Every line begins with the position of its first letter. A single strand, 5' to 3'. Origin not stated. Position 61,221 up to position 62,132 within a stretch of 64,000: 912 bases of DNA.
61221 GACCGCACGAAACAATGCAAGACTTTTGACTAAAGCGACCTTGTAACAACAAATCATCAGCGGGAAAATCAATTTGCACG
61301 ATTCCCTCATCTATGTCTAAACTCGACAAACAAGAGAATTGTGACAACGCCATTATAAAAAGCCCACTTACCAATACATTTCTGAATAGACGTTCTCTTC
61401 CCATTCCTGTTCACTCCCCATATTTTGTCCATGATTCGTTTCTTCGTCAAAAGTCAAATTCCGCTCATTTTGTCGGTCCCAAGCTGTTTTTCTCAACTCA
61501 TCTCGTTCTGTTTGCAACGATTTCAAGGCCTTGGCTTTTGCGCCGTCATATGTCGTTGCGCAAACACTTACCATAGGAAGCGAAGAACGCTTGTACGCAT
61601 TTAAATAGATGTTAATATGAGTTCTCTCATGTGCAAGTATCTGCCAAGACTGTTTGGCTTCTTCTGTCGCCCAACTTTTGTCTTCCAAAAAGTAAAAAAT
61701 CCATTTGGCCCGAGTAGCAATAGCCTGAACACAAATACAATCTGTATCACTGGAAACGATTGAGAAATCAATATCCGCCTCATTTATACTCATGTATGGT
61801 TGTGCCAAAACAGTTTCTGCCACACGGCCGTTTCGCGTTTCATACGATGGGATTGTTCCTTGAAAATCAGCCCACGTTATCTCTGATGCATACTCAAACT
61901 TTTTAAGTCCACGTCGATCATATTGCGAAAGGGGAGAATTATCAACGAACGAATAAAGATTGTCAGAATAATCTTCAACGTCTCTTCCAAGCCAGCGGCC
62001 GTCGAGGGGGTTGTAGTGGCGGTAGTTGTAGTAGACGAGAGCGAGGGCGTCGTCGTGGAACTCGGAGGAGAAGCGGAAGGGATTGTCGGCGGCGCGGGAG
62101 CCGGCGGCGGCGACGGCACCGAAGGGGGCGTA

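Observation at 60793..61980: HExxH metallopeptidase-like Rhs tip with a lipoprotein-like downstream partner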

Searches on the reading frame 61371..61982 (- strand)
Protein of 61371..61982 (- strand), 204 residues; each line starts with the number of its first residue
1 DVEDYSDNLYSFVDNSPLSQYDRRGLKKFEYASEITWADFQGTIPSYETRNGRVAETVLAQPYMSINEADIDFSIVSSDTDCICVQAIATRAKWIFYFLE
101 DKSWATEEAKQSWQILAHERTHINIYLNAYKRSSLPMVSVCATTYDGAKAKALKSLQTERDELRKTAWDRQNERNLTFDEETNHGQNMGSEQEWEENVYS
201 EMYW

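Call 7: find_homologous_proteins(query=window:61371-61982:-, max_evalue=0.01)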
Query seq(204 aa) (204 aa): 3 proteins with E <= 0.01 among 65 candidates.
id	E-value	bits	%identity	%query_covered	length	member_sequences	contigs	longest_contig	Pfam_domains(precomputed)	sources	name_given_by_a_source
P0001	6.0e-70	253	58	100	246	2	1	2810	-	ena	-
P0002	1.9e-46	176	55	76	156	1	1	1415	-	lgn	-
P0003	3.6e-42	162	56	66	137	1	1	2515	-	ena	-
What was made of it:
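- Tried and rejected: A word-indexed search with the tip found only 3 close homologues (call 7).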

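Call 8: search_solved_structures(query=window:61371-61904:-, max_evalue=10)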
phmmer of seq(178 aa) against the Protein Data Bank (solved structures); distinct sequences matched with E-value up to 10: 1.
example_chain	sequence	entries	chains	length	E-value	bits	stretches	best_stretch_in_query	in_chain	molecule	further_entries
7mcc_A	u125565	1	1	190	1.2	11.9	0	43-92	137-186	AI-designed TIM-barrel F2C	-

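Call 12: find_encoding_contigs(protein=P0001, flank=5000)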
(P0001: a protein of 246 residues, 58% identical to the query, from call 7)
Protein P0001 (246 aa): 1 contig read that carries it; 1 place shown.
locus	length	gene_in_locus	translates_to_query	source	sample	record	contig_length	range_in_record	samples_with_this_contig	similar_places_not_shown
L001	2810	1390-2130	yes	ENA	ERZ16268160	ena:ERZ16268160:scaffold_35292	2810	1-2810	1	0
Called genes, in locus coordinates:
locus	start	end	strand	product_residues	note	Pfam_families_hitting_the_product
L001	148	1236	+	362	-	-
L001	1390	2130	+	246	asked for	-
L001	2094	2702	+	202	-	-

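Call 13: find_encoding_contigs(protein=P0003, flank=5000)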
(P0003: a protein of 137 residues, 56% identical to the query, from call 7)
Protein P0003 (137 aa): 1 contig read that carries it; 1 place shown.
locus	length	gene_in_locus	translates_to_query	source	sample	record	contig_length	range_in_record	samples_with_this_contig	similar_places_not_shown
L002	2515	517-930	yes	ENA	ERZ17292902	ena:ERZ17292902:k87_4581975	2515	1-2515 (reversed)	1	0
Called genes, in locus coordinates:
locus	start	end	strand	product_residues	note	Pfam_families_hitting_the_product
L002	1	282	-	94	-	?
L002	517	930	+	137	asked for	-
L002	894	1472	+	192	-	-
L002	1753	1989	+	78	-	-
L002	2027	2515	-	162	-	?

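Call 14: find_encoding_contigs(protein=P0002, flank=5000)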
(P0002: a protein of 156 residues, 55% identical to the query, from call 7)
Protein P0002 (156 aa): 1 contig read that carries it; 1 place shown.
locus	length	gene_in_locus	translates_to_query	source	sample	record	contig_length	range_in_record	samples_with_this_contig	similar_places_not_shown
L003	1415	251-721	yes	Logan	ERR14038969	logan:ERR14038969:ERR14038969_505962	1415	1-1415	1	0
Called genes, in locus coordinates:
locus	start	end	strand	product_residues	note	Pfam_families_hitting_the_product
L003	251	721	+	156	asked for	-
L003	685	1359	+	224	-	-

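Call 18: search_protein_families(library=pfam, proteins=[window:61371-61904:-, P0001, P0002, P0003, L002:91-930:+], max_evalue=10)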
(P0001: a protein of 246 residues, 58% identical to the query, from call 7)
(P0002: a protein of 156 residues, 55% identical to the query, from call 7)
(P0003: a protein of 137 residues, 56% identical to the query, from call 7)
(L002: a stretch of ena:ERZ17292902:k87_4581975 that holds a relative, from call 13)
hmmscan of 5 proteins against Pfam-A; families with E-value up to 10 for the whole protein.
window:61371-61904:- (178 aa): 3 families
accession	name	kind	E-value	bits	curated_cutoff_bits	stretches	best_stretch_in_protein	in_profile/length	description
PF06037.17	DUF922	-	0.01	16.4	27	1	86-159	82-153/153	Bacterial protein of unknown function (DUF922)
PF14804.11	Jag_N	-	0.097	13.6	25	1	116-137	3-24/50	Jag N-terminus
PF15547.11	C1ORF64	-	0.15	12.7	27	1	68-133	49-114/137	Steroid receptor-associated and regulated protein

P0001 (246 aa): 1 family
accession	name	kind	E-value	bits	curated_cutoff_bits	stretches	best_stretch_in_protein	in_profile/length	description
PF06037.17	DUF922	-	0.1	13.2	27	1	147-227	75-153/153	Bacterial protein of unknown function (DUF922)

P0002 (156 aa): 1 family
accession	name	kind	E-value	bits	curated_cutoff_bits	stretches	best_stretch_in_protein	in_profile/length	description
PF06037.17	DUF922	-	0.081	13.5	27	1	64-137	82-153/153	Bacterial protein of unknown function (DUF922)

P0003 (137 aa): 4 families
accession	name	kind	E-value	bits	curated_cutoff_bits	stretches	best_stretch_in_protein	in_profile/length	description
PF06037.17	DUF922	-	0.00052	20.6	27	1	38-118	75-153/153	Bacterial protein of unknown function (DUF922)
PF19824.4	Tlp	-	0.04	14.6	25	1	79-98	47-66/70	Small, acid-soluble spore protein Tlp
PF10718.14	Ycf34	-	0.042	15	25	1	15-75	2-62/78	Hypothetical chloroplast protein Ycf34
PF18396.7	TBK1_ULD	-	0.21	11.9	31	1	53-81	12-40/88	TANK binding kinase 1 ubiquitin-like domain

L002:91-930:+ (279 aa): 3 families
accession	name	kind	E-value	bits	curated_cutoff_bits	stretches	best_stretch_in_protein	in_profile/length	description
PF06037.17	DUF922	-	0.0025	18.4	27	1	180-260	75-153/153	Bacterial protein of unknown function (DUF922)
PF10718.14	Ycf34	-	0.11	13.7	25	1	157-216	2-61/78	Hypothetical chloroplast protein Ycf34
PF19824.4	Tlp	-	0.13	13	25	1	221-240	47-66/70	Small, acid-soluble spore protein Tlp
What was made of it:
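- On DUF922 (PF06037): 16.4 bits for the isolated tip, and 13-21 bits for its close homologues (call 18).
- On Tox-MPTase1-5 / HopH1-M91 toxin domains: No such family was reported by hmmscan, which listed hits up to E 10 (call 18).
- Closest known: DUF922. Different: The tip scores below Pfam's gathering cutoff (call 18).
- Closest known: Rhs polymorphic toxins with zincin-like tips: Tox-MPTase1-5 and HopH1/M91-type. Different: A Pfam scan listing hits up to E 10 returned none of these families (call 18), so the tip is a different zincin-like lineage.
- DUF922 is the top Pfam hit for the tip and all 4 close homologues tested (E 5e-4 to 0.1; call 18). The Pfam score for DUF922 is below the gathering cutoff (16.4 against 27 bits; call 18).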

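Call 29: predict_structure(alignment_id=A3)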
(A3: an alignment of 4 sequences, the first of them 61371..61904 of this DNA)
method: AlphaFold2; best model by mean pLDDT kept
length: 178 residues; sequences in the alignment: 4
mean_pLDDT: 69.9   pTM: 0.62
mean pLDDT of the five models: 69.9, 64.9, 64.6, 60.7, 41.0
residues with pLDDT >= 90: 38; 70-90: 66; 50-70: 29; < 50: 45
segments of 3 or more residues with pLDDT < 50: 1-30, 74-80, 82-88
pLDDT, mean of each block of 10 residues (from residue 1): 33 36 46 70 92 95 81 48 47 71 72 96 95 86 79 74 72 64
secondary structure, 60 per line:
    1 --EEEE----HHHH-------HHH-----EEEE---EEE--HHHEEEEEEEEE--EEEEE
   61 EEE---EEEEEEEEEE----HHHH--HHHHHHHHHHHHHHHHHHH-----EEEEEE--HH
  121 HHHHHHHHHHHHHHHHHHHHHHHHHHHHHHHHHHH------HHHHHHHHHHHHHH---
elements in order: E3-6 H11-14 E30-33 E37-39 E45-53 E56-63 E67-76 H81-84 H87-105 E111-116 H119-155 H162-175
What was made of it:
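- On Zincin-fold metallopeptidase: The model has pLDDT 69.9 (call 29).
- The AF2 model of the tip is only moderate (pLDDT 69.9, built from 4 sequences; call 29). The predicted order, a beta-sheet, then a helix carrying HExxH, then a long helix carrying the acidic motif, is the order expected for a small zincin (call 29; established knowledge of zincin topology).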

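Call 35: search_protein_representatives(alignment_id=A3)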
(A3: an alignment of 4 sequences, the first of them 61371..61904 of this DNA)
Query: 4 sequences, 156 profile positions. Proteins with E-value up to 0.001 (for the whole library): 24; up to 1e-10: 3; up to 1e-30: 2. The best 24 are listed.
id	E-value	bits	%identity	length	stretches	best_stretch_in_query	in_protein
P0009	7.0e-73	259.7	-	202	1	1-156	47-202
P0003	3.7e-71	254.1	-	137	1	20-156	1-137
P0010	1.2e-21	93.2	-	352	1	7-150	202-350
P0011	1.9e-06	43.8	-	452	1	37-150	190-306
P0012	5.0e-06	42.5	-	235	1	33-150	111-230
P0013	5.6e-06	42.4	-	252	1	36-150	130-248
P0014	1.0e-05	41.5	-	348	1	46-152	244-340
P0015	1.0e-05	41.5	-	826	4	91-142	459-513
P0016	1.8e-05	40.7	-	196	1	63-150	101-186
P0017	2.1e-05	40.5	-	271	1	34-153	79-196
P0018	4.2e-05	39.5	-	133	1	47-152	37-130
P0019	4.3e-05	39.5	-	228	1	30-153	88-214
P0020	4.4e-05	39.4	-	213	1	47-150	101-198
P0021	9.5e-05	38.4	-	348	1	36-154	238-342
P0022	1.1e-04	38.2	-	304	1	34-149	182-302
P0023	2.2e-04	37.2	-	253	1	52-150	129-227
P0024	2.8e-04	36.8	-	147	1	39-151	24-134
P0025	3.1e-04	36.7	-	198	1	18-151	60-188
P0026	3.3e-04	36.6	-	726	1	39-151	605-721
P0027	4.6e-04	36.1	-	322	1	35-149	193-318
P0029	8.1e-04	35.3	-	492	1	31-149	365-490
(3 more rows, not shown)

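Call 36: search_protein_families(library=pfam, proteins=[P0009, P0010, P0011, P0012, P0013, P0014, P0015, P0016, P0017, P0018], max_evalue=0.01)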
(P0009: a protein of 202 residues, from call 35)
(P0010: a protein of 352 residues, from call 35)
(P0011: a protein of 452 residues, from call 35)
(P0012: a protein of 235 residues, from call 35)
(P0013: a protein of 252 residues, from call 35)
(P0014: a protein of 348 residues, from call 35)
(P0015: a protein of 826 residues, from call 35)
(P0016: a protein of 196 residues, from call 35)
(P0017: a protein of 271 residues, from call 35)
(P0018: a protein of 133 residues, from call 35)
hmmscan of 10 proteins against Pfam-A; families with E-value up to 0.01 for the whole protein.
P0009 (202 aa): 0 families

P0010 (352 aa): 1 family
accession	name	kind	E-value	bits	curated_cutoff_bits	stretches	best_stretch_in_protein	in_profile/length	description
PF06037.17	DUF922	-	7.2e-05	23.4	27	1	260-337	84-153/153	Bacterial protein of unknown function (DUF922)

P0011 (452 aa): 7 families
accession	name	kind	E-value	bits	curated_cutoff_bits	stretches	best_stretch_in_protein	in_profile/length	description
PF06037.17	DUF922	-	2.2e-09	38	27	1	157-292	28-152/153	Bacterial protein of unknown function (DUF922)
PF02369.22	Big_1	-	9.3e-09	35.7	34.9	1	61-129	15-87/93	Bacterial Ig-like domain (group 1)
PF18884.5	TSP3_bac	-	6.5e-06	26.3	25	0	372-385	9-21/22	Bacterial TSP3 repeat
PF20598.4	DUF6795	-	0.0011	19.6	27.4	0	68-110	2-46/103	Domain of unknown function (DUF6795)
PF11974.14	bMG3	-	0.0011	19.3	34.9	1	71-122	21-75/103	Bacterial alpha-2-macroglobulin MG3 domain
PF16640.11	Big_3_5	-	0.0013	19.7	35.5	1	63-122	12-68/88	Bacterial Ig-like domain (group 3)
PF10670.15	DUF4198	-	0.0066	17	34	1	66-109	148-195/209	Domain of unknown function (DUF4198)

P0012 (235 aa): 1 family
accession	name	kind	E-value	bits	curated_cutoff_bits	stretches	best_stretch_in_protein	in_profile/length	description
PF06037.17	DUF922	-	3e-07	31.1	27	1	83-217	26-153/153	Bacterial protein of unknown function (DUF922)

P0013 (252 aa): 1 family
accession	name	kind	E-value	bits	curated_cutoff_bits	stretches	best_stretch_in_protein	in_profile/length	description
PF06037.17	DUF922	-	1.2e-07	32.4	27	1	122-235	51-153/153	Bacterial protein of unknown function (DUF922)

P0014 (348 aa): 1 family
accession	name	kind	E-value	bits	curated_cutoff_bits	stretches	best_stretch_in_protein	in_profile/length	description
PF06037.17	DUF922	-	2e-06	28.4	27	1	263-325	89-153/153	Bacterial protein of unknown function (DUF922)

P0015 (826 aa): 8 families
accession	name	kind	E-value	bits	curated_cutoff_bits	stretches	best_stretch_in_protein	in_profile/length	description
PF04205.19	FMN_bind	-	5.9e-30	104.2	22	3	789-816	46-75/77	FMN-binding domain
PF19923.4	DUF6386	-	6.9e-09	35.9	25.9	0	205-259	54-108/145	Family of unknown function (DUF6386)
PF17155.10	GAPES1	-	2.4e-05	24.3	27.7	0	339-401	9-70/274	Gammaproteobacterial periplasmic sensor domain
PF03837.19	RecT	-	8.4e-05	22.6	24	0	670-731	111-169/198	RecT family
PF16586.11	DUF5060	-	0.00017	22.2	27.2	0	207-225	48-66/70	Domain of unknown function (DUF5060)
PF00630.25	Filamin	-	0.00036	21.7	26.9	0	204-233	58-86/93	Filamin/ABP280 repeat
PF17164.10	DUF5122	-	0.0019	18.9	27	0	684-699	4-19/36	Domain of unknown function (DUF5122) beta-propeller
PF13115.11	YtkA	-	0.0078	17.3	25.9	0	313-338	57-82/85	YtkA-like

P0016 (196 aa): 2 families
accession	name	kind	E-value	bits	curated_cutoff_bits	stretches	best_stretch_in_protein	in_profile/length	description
PF06037.17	DUF922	-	3.2e-09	37.5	27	1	97-173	82-153/153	Bacterial protein of unknown function (DUF922)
PF01453.30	B_lectin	-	0.0089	17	32.4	0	58-132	6-81/105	D-mannose binding lectin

P0017 (271 aa): 1 family
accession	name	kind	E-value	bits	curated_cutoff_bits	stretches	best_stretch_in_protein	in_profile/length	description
PF06037.17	DUF922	-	9.3e-07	29.5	27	1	111-180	89-153/153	Bacterial protein of unknown function (DUF922)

P0018 (133 aa): 1 family
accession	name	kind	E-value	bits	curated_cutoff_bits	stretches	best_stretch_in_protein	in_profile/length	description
PF06037.17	DUF922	-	0.0054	17.3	27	1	52-115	88-153/153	Bacterial protein of unknown function (DUF922)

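Call 37: search_protein_families(library=pfam, proteins=[P0019, P0020, P0021, P0022, P0023, P0024, P0025, P0026, P0027, P0029], max_evalue=0.01)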
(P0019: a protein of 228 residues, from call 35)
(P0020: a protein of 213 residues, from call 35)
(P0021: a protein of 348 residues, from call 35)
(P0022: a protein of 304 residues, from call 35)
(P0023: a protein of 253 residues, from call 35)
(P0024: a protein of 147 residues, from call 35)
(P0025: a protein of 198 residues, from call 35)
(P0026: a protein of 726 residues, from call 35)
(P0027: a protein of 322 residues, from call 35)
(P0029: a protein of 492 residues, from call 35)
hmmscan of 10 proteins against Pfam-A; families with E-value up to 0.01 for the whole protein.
P0019 (228 aa): 1 family
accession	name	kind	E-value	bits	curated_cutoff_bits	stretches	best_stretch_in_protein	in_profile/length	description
PF06037.17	DUF922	-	1.5e-05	25.6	27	1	118-197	82-152/153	Bacterial protein of unknown function (DUF922)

P0020 (213 aa): 2 families
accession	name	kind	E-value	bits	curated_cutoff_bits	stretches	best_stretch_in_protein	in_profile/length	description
PF06037.17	DUF922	-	2e-08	34.9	27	1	115-185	84-153/153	Bacterial protein of unknown function (DUF922)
PF11896.14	GlgE_dom_N_S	-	0.0022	18.8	25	1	84-172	68-144/179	Alpha-1,4-glucan:maltose-1-phosphate maltosyltransferase, domain N/S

P0021 (348 aa): 1 family
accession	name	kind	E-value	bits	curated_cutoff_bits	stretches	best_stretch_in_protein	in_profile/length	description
PF06037.17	DUF922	-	0.00011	22.8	27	1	250-325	79-153/153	Bacterial protein of unknown function (DUF922)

P0022 (304 aa): 0 families

P0023 (253 aa): 1 family
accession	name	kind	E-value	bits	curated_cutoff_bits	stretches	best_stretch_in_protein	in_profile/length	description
PF06037.17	DUF922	-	3.4e-07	30.9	27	1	142-214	88-153/153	Bacterial protein of unknown function (DUF922)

P0024 (147 aa): 1 family
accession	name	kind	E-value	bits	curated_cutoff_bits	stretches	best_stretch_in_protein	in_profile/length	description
PF06037.17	DUF922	-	1.7e-09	38.4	27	1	49-120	87-153/153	Bacterial protein of unknown function (DUF922)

P0025 (198 aa): 1 family
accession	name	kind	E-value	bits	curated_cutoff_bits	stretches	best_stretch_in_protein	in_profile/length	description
PF06037.17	DUF922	-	0.0016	19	27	1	103-174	86-153/153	Bacterial protein of unknown function (DUF922)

P0026 (726 aa): 1 family
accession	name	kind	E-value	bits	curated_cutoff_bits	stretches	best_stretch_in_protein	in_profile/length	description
PF05593.20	RHS_repeat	-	2.6e-08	34.5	22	0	317-350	1-30/38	RHS Repeat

P0027 (322 aa): 1 family
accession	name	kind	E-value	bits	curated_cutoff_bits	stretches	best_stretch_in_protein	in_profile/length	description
PF06037.17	DUF922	-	7.4e-06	26.6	27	1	228-306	87-153/153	Bacterial protein of unknown function (DUF922)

P0029 (492 aa): 1 family
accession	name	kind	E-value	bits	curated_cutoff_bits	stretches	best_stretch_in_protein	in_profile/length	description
PF06037.17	DUF922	-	0.00042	20.9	27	1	400-478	89-153/153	Bacterial protein of unknown function (DUF922)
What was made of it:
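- Most are DUF922 by Pfam, and 9 pass the gathering score (calls 35-37).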

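Call 41: find_related_loci(query=A3, collection=genome_contigs, flank=10000)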
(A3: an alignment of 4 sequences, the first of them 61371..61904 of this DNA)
Query A3 (178 aa) in genome_contigs; peptide patterns used: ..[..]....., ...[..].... (x = any residue, [..] = any of these).
90 stretches matched a pattern, but none encodes a relative of the query by tblastn (E <= 1e-3).
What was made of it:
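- Tried and rejected: A genome_contigs scan with the tip alignment found no relative (call 41).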

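Call 48: fold_search(model_id=the predicted structure, library=pdb)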
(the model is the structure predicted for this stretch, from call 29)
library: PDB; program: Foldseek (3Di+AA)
matches with E <= 10: 599; with E <= 0.001: 0
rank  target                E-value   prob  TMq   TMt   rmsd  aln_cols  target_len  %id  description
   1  8dhb_I                8.1e-02  0.08  0.15  0.08  20.0       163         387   12  Active FLCN GAP complex (released 2022-09-28)
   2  2egi_C                1.4e-01  0.20  0.14  0.18  18.9        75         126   12  Crystal Structure of a Hypothetical Protein(AQ1494) from Aquifex aeolicus (released 2007-09-04)
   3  2av9_G                1.4e-01  0.10  0.11  0.14  19.4       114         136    9  Crystal Structure of the PA5185 protein from Pseudomonas Aeruginosa Strain PAO1. (released 2005-10-18)
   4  2o6t_C                1.4e-01  0.10  0.11  0.13  19.5       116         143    9  Crystal structure of the PA5185 protein from Pseudomonas Aeruginosa strain PAO1- orthorhombic form (P2221). (released 2007-12-11)
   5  7aex                  1.5e-01  0.04  0.10  0.07  18.6       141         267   13  NRD-HEPN domains (N-terminal truncation) of Escherichia coli RnlA endoribonuclease (released 2021-06-09)
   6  2egi_E                1.6e-01  0.28  0.16  0.21  18.9        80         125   15  Crystal Structure of a Hypothetical Protein(AQ1494) from Aquifex aeolicus (released 2007-09-04)
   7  6nzd_I                1.6e-01  0.08  0.16  0.09  22.4       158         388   13  Cryo-EM Structure of the Lysosomal Folliculin Complex (FLCN-FNIP2-RagA-RagC-Ragulator) (released 2019-11-06)
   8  2av9_E                1.8e-01  0.09  0.11  0.14  19.1       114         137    9  Crystal Structure of the PA5185 protein from Pseudomonas Aeruginosa Strain PAO1. (released 2005-10-18)
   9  2o5u_A                1.9e-01  0.09  0.11  0.14  19.5       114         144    9  Crystal structure of the PA5185 protein from Pseudomonas Aeruginosa strain PAO1- orthorhombic form (C222). (released 2007-12-18)
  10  2qpv_A                2.1e-01  0.06  0.12  0.15  21.0       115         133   10  Crystal structure of uncharacterized protein Atu1531 (released 2007-08-07)
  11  2av9_J                2.2e-01  0.08  0.11  0.14  19.5       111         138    8  Crystal Structure of the PA5185 protein from Pseudomonas Aeruginosa Strain PAO1. (released 2005-10-18)
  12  2egi_F                2.4e-01  0.20  0.12  0.17  18.7        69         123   13  Crystal Structure of a Hypothetical Protein(AQ1494) from Aquifex aeolicus (released 2007-09-04)
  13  7u05_D                2.4e-01  0.13  0.17  0.20  18.3       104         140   16  Structure of the yeast TRAPPII-Rab11/Ypt32 complex in the closed/closed state (composite structure) (released 2022-04-27)
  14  7u06_D                2.4e-01  0.11  0.15  0.17  18.6        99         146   17  Structure of the yeast TRAPPII-Rab11/Ypt32 complex in the closed/open state (composite structure) (released 2022-04-27)
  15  1z54_C                2.5e-01  0.21  0.12  0.16  19.4        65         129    8  Crystal structure of a hypothetical protein TT1821 from Thermus thermophilus (released 2005-09-17)
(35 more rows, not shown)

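Call 60: search_protein_families(library=ncbifam, proteins=[window:61371-61904:-, P0010, P0026], max_evalue=1)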
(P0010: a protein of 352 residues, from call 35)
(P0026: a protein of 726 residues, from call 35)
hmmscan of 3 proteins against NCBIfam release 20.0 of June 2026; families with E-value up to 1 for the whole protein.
window:61371-61904:- (178 aa): 0 families

P0010 (352 aa): 2 families
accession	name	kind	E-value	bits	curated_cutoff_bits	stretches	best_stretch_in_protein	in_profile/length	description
TIGR03696.1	Rhs_assc_core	domain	5.8e-16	58.8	32.5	1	87-171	1-76/76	RHS repeat-associated core domain-containing protein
NF041261.1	RHS_core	equivalog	0.012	13.3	2000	1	110-151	1200-1241/1261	RHS element core protein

P0026 (726 aa): 3 families
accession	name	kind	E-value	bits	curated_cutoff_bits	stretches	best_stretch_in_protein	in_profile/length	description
TIGR03696.1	Rhs_assc_core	domain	8e-21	74.3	32.5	1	447-530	1-76/76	RHS repeat-associated core domain-containing protein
NF041261.1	RHS_core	equivalog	1.6e-08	32.8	2000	1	471-530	1201-1261/1261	RHS element core protein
TIGR01643.1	YD_repeat_2x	repeat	0.0044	17.5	15.8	1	442-464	17-40/42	YD repeat-containing protein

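Call 61: find_encoding_contigs(protein=P0010, flank=4000, max_places=3)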
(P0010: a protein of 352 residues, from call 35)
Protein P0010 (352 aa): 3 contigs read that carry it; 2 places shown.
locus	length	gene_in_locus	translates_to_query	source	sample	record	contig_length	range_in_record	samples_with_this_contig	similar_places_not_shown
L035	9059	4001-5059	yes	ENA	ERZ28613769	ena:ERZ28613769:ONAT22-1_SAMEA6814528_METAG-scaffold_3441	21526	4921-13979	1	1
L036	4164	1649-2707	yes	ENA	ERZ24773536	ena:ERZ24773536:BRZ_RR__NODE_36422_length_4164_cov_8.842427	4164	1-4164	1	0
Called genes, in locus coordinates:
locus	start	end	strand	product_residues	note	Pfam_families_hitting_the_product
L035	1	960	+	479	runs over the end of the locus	PF25023:TEN_YD-shell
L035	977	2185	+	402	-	-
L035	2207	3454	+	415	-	PF25023:TEN_YD-shell (faint)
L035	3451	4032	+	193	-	-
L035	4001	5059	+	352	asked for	-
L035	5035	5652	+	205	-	-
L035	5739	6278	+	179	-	-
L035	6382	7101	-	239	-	-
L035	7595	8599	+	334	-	PF01551:Peptidase_M23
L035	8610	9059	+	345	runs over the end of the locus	PF13524:Glyco_trans_1_2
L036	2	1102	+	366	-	?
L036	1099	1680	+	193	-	-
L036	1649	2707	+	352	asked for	-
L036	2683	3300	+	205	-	-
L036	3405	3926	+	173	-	-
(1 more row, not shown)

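Call 62: find_encoding_contigs(protein=P0026, flank=4000, max_places=3)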
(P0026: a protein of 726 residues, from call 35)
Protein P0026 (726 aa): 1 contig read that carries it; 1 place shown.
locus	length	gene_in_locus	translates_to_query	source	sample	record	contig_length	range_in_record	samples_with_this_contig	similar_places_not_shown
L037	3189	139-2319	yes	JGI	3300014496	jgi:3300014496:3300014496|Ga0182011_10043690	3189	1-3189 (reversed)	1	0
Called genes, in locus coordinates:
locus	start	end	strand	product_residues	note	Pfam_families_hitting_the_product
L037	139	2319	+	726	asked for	PF05593:RHS_repeat (faint)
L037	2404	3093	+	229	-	-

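Call 75: find_encoding_contigs(protein=P0027, flank=2500, max_places=2)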
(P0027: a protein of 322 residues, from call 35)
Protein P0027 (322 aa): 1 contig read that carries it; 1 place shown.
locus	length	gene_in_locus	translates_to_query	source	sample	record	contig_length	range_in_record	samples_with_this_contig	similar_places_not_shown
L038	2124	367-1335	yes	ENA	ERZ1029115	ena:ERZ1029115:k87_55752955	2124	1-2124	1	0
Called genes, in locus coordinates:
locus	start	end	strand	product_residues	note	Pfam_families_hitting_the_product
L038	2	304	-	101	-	?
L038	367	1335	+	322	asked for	PF25023:TEN_YD-shell (weak), PF06037:DUF922 (weak)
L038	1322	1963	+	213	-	-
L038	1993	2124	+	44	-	?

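Call 76: find_encoding_contigs(protein=P0029, flank=2500, max_places=2)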
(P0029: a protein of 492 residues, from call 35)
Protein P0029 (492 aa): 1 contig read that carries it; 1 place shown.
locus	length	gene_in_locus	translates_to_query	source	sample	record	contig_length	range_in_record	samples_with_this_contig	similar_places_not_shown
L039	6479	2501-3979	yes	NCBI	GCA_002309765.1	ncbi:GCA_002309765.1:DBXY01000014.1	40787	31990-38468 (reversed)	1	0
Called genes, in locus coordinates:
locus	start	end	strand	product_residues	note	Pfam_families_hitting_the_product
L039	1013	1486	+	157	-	-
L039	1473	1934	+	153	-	PF05593:RHS_repeat (faint)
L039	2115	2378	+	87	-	-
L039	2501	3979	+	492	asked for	-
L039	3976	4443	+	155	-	-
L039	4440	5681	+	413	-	PF25023:TEN_YD-shell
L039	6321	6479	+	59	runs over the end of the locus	-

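Call 77: find_encoding_contigs(protein=P0022, flank=2500, max_places=2)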
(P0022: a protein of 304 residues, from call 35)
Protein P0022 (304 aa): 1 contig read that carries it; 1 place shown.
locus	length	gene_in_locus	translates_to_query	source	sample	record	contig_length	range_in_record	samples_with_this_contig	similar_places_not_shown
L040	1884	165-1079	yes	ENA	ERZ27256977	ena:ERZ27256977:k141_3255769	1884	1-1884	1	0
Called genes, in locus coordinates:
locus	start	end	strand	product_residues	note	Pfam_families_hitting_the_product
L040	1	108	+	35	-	?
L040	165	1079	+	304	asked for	-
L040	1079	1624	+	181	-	-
